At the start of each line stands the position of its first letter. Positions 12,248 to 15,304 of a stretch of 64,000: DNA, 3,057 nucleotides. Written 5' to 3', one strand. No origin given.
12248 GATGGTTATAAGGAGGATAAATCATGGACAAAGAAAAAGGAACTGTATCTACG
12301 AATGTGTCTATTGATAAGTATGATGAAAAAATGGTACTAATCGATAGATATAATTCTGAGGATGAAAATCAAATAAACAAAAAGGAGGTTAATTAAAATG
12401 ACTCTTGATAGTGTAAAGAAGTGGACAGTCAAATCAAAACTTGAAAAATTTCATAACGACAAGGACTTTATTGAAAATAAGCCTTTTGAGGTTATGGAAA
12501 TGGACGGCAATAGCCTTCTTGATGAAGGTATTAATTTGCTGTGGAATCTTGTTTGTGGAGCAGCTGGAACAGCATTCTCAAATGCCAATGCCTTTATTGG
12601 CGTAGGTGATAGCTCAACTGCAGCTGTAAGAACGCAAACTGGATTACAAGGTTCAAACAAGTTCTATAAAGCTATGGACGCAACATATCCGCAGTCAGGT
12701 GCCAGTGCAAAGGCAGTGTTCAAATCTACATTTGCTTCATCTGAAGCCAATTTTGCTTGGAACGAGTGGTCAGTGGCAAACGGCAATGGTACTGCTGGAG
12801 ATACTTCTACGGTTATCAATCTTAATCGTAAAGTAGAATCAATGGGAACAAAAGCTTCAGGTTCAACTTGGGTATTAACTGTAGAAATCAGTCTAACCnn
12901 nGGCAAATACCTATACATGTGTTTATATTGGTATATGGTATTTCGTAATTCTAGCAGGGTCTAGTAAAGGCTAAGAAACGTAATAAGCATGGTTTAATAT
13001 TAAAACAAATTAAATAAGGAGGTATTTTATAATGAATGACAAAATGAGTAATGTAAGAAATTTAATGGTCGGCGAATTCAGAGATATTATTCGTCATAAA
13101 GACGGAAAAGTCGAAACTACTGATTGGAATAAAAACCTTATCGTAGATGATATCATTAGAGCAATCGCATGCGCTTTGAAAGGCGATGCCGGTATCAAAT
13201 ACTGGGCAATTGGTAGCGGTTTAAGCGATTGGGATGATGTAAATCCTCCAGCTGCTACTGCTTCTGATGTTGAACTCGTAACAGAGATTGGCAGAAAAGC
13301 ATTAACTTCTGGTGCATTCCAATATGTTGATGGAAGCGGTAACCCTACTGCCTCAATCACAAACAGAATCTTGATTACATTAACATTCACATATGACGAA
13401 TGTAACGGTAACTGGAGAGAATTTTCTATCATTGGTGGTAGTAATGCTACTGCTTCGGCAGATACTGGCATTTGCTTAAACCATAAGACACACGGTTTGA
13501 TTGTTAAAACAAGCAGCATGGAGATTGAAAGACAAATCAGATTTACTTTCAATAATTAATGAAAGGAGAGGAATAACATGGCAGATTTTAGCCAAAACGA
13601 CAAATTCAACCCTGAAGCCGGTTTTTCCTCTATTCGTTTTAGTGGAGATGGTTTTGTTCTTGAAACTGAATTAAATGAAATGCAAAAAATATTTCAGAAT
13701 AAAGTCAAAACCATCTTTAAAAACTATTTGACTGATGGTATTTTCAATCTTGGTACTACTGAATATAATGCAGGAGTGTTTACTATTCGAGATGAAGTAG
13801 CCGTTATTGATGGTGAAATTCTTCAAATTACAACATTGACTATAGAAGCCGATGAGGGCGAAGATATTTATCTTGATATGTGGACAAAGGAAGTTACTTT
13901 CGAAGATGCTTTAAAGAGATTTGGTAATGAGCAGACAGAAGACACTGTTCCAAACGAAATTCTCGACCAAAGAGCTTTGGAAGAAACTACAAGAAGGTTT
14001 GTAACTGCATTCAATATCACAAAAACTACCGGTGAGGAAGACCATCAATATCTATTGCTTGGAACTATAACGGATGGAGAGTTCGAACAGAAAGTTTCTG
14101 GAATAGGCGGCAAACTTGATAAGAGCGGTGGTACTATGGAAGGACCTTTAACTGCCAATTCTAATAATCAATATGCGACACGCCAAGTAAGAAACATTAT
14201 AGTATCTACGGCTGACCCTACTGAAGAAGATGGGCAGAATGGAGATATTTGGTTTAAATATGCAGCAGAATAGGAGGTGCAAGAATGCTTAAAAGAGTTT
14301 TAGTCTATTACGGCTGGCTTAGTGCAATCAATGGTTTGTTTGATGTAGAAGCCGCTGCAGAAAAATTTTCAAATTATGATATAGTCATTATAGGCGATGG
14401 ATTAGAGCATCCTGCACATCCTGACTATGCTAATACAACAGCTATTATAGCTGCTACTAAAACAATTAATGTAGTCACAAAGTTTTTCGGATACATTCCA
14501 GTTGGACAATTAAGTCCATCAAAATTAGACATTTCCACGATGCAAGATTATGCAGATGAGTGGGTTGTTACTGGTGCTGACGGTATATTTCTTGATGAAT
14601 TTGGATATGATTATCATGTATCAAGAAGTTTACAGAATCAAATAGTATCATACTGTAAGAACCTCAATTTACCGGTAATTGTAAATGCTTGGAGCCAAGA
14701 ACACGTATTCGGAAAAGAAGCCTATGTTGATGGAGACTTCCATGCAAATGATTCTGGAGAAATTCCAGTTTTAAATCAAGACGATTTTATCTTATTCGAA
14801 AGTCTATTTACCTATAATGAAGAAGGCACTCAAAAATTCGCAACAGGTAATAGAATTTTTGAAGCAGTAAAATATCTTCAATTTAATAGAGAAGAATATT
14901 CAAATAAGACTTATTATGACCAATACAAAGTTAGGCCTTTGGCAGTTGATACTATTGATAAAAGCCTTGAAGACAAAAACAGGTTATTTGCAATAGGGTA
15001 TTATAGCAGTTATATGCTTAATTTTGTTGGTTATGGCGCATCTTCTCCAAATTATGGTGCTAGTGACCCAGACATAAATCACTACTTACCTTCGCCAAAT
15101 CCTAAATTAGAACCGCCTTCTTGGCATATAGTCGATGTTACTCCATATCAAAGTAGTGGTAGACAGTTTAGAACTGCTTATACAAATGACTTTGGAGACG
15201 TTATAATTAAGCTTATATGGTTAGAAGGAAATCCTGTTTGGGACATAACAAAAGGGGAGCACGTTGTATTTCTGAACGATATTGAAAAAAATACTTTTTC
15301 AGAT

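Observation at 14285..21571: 2,428-aa tail protein with putative polysaccharide hydrolase barrels at both ends and multiple CBM-like modules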

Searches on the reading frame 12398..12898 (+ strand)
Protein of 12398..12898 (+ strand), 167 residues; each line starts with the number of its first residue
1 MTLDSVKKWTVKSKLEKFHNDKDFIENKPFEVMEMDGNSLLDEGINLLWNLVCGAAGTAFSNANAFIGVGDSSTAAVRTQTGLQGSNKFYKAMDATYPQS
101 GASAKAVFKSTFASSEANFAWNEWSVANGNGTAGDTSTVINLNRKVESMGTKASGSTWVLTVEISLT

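Call 12: search_protein_families(library=phrogs, proteins=[window:12398-12898:+], max_evalue=0.001)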
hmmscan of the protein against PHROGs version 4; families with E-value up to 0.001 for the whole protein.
window:12398-12898:+ (167 aa): 1 family
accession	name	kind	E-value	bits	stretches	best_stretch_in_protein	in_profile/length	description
phrog_23653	-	unknown function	6.6e-62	209.2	1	4-167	6-168/168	-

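Call 91: search_protein_families(library=pfam, proteins=[window:12398-12898:+], max_evalue=0.01)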
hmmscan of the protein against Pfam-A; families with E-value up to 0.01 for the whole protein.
window:12398-12898:+ (167 aa): 0 families

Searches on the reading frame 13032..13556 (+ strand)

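Call 12: search_protein_families(library=phrogs, proteins=[window:13032-13556:+], max_evalue=0.001)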
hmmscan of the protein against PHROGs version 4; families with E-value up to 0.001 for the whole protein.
window:13032-13556:+ (175 aa): 3 families
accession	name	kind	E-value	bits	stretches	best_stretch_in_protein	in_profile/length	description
phrog_5417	-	unknown function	4.6e-18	66.5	1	15-173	13-156/156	-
phrog_1394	-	head and packaging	7.4e-06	27.1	1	44-104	11-71/173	virion structural protein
phrog_4176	-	tail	7.3e-05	23.4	1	6-68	6-69/309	tail fiber protein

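Call 91: search_protein_families(library=pfam, proteins=[window:13032-13556:+], max_evalue=0.01)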
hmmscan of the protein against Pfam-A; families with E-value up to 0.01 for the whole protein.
window:13032-13556:+ (175 aa): 1 family
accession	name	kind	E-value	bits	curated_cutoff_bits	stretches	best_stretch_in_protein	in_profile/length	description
PF25691.1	BW3TFN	-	4.6e-06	27.2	27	1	45-100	12-66/174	Baseplate wedge 3 tail fiber network component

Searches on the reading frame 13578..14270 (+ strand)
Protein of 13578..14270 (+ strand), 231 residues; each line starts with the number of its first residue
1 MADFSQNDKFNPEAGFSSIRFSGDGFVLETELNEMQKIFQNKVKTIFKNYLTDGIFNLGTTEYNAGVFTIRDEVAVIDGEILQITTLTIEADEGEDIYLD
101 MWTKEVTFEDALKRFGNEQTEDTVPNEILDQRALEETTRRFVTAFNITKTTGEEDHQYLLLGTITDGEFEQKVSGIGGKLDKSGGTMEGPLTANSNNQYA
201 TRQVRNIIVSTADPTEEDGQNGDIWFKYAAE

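Call 12: search_protein_families(library=phrogs, proteins=[window:13578-14270:+], max_evalue=0.001)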
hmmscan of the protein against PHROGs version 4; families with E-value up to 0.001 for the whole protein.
window:13578-14270:+ (231 aa): 2 families
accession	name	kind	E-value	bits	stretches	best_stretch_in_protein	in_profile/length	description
phrog_10588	-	tail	4.5e-23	81.9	1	2-152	5-155/1459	tail protein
phrog_877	-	unknown function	1.3e-06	27.4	1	7-110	12-122/1141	-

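Call 91: search_protein_families(library=pfam, proteins=[window:13578-14270:+], max_evalue=0.01)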
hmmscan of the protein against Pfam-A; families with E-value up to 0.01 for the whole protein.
window:13578-14270:+ (231 aa): 1 family
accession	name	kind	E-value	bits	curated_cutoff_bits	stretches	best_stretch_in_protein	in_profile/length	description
PF16075.10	DUF4815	-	0.00058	18.8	30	1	8-109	4-110/570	Domain of unknown function (DUF4815)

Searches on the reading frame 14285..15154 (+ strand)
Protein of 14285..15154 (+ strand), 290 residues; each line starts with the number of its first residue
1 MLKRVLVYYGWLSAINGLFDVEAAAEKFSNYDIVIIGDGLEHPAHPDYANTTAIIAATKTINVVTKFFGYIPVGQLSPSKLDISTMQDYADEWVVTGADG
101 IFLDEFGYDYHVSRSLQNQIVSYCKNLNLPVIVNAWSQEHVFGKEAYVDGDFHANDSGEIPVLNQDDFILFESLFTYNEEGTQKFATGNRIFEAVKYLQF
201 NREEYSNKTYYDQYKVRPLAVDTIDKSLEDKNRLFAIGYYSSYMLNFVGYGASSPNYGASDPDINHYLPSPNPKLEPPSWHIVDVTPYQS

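Call 9: search_protein_families(library=pfam, proteins=[window:14285-15154:+], max_evalue=10)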
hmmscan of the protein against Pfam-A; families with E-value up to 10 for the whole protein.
window:14285-15154:+ (290 aa): 0 families

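Call 10: search_solved_structures(query=window:14285-15154:+, max_evalue=10)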
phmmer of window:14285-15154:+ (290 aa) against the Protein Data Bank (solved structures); distinct sequences matched with E-value up to 10: 3.
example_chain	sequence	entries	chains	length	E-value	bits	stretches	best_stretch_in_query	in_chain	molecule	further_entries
3m3m_A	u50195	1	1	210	0.26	13.9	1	127-215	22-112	Glutathione S-transferase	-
9glb_C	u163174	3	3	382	1.9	11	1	115-170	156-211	Deacetylase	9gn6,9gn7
9gn1_A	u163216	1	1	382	2.1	10.9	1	115-170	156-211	Deacetylase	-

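Call 18: find_homologous_proteins(query=window:14285-15154:+, max_evalue=0.001)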
Query window:14285-15154:+ (290 aa): 39 proteins with E <= 0.001 among 646 candidates.
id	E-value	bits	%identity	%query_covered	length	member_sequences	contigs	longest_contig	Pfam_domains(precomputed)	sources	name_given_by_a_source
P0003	1.0e-57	214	41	92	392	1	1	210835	-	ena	-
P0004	3.4e-43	166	36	93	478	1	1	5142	-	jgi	jgi:hypothetical protein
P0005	1.8e-40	157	36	91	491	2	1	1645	-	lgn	-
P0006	1.1e-39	155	50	59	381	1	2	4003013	-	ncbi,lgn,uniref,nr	ncbi:hypothetical protein [Spirosoma agri]|uniref:Uncharacterized protein n=1 Tax=Spirosoma agri Tax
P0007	1.4e-38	151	36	89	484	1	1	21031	-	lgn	-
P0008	2.3e-38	150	37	91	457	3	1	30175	-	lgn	-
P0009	5.0e-38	149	35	91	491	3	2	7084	-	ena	-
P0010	1.7e-34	138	33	89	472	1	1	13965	-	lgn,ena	-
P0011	4.7e-34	136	41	61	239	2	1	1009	PF12138.15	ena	-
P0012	2.1e-33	134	32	89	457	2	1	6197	-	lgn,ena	-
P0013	7.9e-30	122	45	59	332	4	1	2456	-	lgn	-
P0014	3.4e-29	120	44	59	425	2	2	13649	-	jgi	jgi:hypothetical protein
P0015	1.2e-28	119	40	65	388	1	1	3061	-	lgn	-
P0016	1.5e-28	118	35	63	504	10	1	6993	-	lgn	-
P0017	2.3e-28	118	32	94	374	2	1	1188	PF12138.15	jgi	-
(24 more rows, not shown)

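Call 22: search_protein_families(library=pfam, alignment_id=A1, max_evalue=0.01)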
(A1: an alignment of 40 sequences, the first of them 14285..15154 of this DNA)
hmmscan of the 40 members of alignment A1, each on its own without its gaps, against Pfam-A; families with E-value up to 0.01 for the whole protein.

A. member 1, window:14285-15154:+ (290 aa): 0 families

B. families by the number of members that match (of 40 scanned): 7 families
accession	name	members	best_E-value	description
PF12138.14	Spherulin4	21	3.8e-08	Spherulation-specific family 4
PF04513.17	Baculo_PEP_C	2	0.0051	Baculovirus polyhedron envelope protein, PEP, C terminus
PF13860.13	FlgD_ig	1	2.3e-11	FlgD Ig-like domain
PF10342.15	Kre9_KNH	1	0.00019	Kre9/KNH-like N-terminal Ig-like domain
PF18822.6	CdvA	1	0.001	CdvA-like coiled-coil domain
PF23720.1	DUF7161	1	0.0064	Family of unknown function (DUF7161)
PF07889.17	DUF1664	1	0.0075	Protein of unknown function (DUF1664)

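Call 23: search_solved_structures(query=A1, max_evalue=1, show_alignments=2)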
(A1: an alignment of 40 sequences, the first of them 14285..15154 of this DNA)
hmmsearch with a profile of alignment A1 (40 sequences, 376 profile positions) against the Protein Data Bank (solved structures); distinct sequences matched with E-value up to 1: 0.

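Call 32: predict_structure(alignment_id=A1)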
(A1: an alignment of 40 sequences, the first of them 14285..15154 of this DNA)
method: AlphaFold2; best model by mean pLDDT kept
length: 290 residues; sequences in the alignment: 40
mean_pLDDT: 91.7   pTM: 0.89
mean pLDDT of the five models: 91.7, 91.5, 90.3, 90.3, 90.1
residues with pLDDT >= 90: 246; 70-90: 18; 50-70: 13; < 50: 13
segments of 3 or more residues with pLDDT < 50: 279-290
pLDDT, mean of each block of 10 residues (from residue 1): 95 96 97 96 98 98 98 88 97 98 97 98 99 97 96 96 98 94 90 96 95 98 92 92 96 92 74 55 43
secondary structure, 60 per line:
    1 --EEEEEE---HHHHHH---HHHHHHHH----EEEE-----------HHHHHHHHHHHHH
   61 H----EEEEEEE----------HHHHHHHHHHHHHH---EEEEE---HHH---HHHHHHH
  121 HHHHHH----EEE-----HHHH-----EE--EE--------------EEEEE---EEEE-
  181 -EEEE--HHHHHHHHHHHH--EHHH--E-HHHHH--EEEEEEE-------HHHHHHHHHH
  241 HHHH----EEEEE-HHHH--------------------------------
elements in order: E3-8 H12-17 H21-28 E33-36 H48-61 E66-72 H83-96 E100-104 H114-126 E131-133 H139-142 E168-172 E176-179 E182-185 H188-199 H210-214 E217-223 H231-244 E249-253 H255-258

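Call 36: fold_search(model_id=the predicted structure, library=pdb)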
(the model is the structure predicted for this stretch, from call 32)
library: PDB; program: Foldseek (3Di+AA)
matches with E <= 10: 1551; with E <= 0.001: 176
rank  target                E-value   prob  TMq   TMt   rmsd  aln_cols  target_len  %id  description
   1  8ya6                  2.9e-06  1.00  0.46  0.38   6.8       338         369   12  endo-1,3-fucanase Fun168A (released 2024-02-28)
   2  8rg5_B                3.7e-06  1.00  0.46  0.39   7.9       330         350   10  Crystal structure of PbFucA from Planctomycetes bacterium K23_9 in P 4 21 2 (released 2025-01-01)
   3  9wvz                  4.2e-06  1.00  0.46  0.54   5.9       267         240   10  crystal structure of retro-aldolase T53L/K210H RA95.5-8 with a covalently bound cyclohexenone derivative (released 2026-02-11)
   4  8ya7_A                4.8e-06  1.00  0.48  0.39   7.2       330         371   11  endo-1,3-fucanase Fun168A,complex with fucotetraose (released 2024-02-28)
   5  4iuo_A                5.7e-06  1.00  0.43  0.47   6.2       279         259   12  1.8 Angstrom Crystal Structure of the Salmonella enterica 3-Dehydroquinate Dehydratase (aroD) K170M Mutant in Complex  (released 2013-01-30)
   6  9qep_A                8.7e-06  1.00  0.47  0.35   6.9       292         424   15  Cryo-EM structure of O-GlcNAcase from Trichoplax Adhaerens (released 2025-09-17)
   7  8rg3_B                8.7e-06  1.00  0.46  0.39   7.5       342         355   10  Crystal structure of PbFucA from Planctomycetes bacterium K23_9 in P 1 21 1 (released 2025-01-01)
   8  3s42_A                8.7e-06  1.00  0.36  0.39   6.7       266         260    9  Crystal Structure of the 3-Dehydroquinate Dehydratase (aroD) from Salmonella enterica Typhimurium LT2 with Malonate an (released 2011-06-01)
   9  9jp2_A                9.2e-06  1.00  0.47  0.40   7.2       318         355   12  COMPLEX STRUCTURE OF ENDO-1,3-FUCANASE WITH FUCOTETRAOSE (released 2024-11-27)
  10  9ba9                  1.2e-05  1.00  0.47  0.32   7.7       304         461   13  O-GlcNAcase (OGA) inhibitor complex for the Treatment of Alzheimer's Disease (released 2025-01-15)
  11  3uyc_B                1.5e-05  1.00  0.47  0.54   6.0       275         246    9  Designed protein KE59 R8_2/7A (released 2012-06-06)
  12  9o49_A                1.6e-05  1.00  0.49  0.35   7.0       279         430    8  Cryo-EM structure of Rubisco with hetero small subunit 1A3B form I (released 2026-04-08)
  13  5vvt_C                1.6e-05  1.00  0.46  0.33   7.8       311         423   12  Structural Investigations of the Substrate Specificity of Human O-GlcNAcase (released 2017-09-27)
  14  4n4q_A                1.8e-05  1.00  0.38  0.38   6.8       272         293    9  Crystal Structure of N-acetylneuraminate lyase from Mycoplasma synoviae, crystal form II (released 2014-05-21)
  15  3m7w_A                1.8e-05  1.00  0.36  0.40   7.0       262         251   11  Crystal Structure of Type I 3-Dehydroquinate Dehydratase (aroD) from Salmonella typhimurium LT2 in Covalent Complex wi (released 2010-04-07)
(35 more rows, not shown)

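Call 37: search_solved_structures(query=A1, max_evalue=10, show_alignments=3)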
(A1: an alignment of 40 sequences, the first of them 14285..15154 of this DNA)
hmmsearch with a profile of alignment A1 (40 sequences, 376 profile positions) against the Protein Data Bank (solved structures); distinct sequences matched with E-value up to 10: 0.

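Call 49: find_related_loci(query=A1, collection=viral_contigs, flank=6000)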
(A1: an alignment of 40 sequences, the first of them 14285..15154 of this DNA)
Query A1 (290 aa) in viral_contigs; peptide patterns used: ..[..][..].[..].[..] (x = any residue, [..] = any of these).
69 stretches matched a pattern; 15 encode a relative of the query (tblastn E <= 1e-3); 15 distinct loci.
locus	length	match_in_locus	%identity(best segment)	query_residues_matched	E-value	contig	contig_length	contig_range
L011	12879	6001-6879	31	1-285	7e-41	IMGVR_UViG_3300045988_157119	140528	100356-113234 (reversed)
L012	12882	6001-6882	31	2-286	5e-40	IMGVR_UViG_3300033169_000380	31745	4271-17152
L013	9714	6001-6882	31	2-286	5e-40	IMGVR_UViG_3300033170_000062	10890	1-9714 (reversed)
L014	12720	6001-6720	35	1-233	2e-40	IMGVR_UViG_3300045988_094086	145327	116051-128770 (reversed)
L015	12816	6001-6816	30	2-260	5e-35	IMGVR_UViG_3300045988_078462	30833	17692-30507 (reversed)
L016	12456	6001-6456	42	2-166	3e-34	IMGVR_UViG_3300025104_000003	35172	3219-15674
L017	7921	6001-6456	42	2-166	3e-34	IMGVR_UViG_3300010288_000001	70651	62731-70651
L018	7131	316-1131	32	3-282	5e-32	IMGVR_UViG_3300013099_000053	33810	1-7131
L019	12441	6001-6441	37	2-161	1e-28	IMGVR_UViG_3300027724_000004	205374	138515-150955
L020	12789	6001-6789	30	5-269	5e-28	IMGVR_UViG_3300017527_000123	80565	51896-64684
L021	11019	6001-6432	39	2-143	1e-27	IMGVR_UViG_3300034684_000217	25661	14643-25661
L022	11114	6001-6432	38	2-143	7e-27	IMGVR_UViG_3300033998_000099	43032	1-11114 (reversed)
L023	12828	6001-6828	38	1-277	1e-46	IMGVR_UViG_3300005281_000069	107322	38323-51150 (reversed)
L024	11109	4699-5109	40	3-141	4e-24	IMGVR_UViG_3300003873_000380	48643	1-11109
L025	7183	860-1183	33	32-137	9e-13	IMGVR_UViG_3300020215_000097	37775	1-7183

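Call 79: search_dna_similar(query=window:14285-15154:+, collection=phages, mode=protein, max_evalue=0.001, max_rows=15)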
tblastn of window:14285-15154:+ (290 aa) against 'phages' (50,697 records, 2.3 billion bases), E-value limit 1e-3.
No match.

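Call 81: fold_search(model_id=the predicted structure, library=viral)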
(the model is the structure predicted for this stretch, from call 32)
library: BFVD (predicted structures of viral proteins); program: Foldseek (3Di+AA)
matches with E <= 10: 1165; with E <= 0.001: 22
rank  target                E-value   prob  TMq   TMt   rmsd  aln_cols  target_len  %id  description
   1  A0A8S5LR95            2.7e-27  1.00  0.84  0.55   2.2       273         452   31  Uncharacterized protein [Myoviridae sp. ctSGr1]
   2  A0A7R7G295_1          1.7e-14  1.00  0.71  0.23   3.0       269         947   20  (no name in the UniProt tables at hand)
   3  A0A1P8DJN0            3.7e-06  1.00  0.45  0.22   9.1       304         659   14  (no name in the UniProt tables at hand)
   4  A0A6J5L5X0            1.9e-05  1.00  0.51  0.57   5.9       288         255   14  Uncharacterized protein [uncultured Caudovirales phage]
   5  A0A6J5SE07            2.4e-05  1.00  0.47  0.17   7.2       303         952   12  Tip attachment protein J central straight fiber domain-containing protein [uncultured Caudovirales phage]
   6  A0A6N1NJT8            3.7e-05  1.00  0.49  0.38   6.8       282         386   12  Uncharacterized protein [Tupanvirus deep ocean]
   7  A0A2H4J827            4.4e-05  1.00  0.45  0.31   6.4       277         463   12  Spherulation-specific family 4 [uncultured Caudovirales phage]
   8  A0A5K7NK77            6.7e-05  1.00  0.49  0.40   6.1       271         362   15  Uncharacterized protein [Rothia phage Spartoi]
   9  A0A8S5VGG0            6.7e-05  0.92  0.26  0.23  21.8       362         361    9  Putative phosphohydrolase [Myoviridae sp. ctkfK18]
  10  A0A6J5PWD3            9.6e-05  1.00  0.48  0.43   7.0       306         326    9  Glycoside hydrolase family 5 domain-containing protein [uncultured Caudovirales phage]
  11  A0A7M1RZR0            1.0e-04  1.00  0.41  0.18   6.7       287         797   12  beta-N-acetylhexosaminidase [uncultured phage cr271_1]
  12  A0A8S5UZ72            1.2e-04  1.00  0.45  0.21   7.8       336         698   12  Spherulation-specific family 4 [Siphoviridae sp. ctPNJ4]
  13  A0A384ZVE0            1.8e-04  0.99  0.29  0.18  13.1       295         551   12  (no name in the UniProt tables at hand)
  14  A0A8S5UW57            2.0e-04  1.00  0.49  0.35   6.4       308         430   11  Endoglucanase, glycoside hydrolase family 5, TIM barrel, HYDROLASE.1A [Siphoviridae sp. ctgaU3]
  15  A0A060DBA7            3.2e-04  1.00  0.43  0.20   7.8       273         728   15  Lyase [Escherichia phage PE3-1]
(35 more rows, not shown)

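Call 84: find_encoding_contigs(protein=P0003, flank=8000, max_places=2)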
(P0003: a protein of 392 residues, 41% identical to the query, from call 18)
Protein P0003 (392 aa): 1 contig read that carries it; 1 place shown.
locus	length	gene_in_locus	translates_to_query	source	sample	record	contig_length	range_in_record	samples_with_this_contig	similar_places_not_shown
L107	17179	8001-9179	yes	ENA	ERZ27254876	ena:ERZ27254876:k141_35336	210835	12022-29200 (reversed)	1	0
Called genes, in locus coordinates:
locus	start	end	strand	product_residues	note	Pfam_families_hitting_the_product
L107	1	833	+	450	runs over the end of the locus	PF13353:Fer4_12 (weak), PF04055:Radical_SAM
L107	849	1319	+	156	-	-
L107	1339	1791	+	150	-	-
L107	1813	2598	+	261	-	-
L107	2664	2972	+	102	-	-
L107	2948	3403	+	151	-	-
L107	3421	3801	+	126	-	PF01106:NifU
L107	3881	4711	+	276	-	PF02557:VanY, PF13539:Peptidase_M15_4, PF07833:Cu_amine_oxidN1 (faint)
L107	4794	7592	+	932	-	-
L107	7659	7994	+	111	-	-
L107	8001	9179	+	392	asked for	-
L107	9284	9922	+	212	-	-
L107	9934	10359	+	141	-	-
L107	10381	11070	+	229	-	-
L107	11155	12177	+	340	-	-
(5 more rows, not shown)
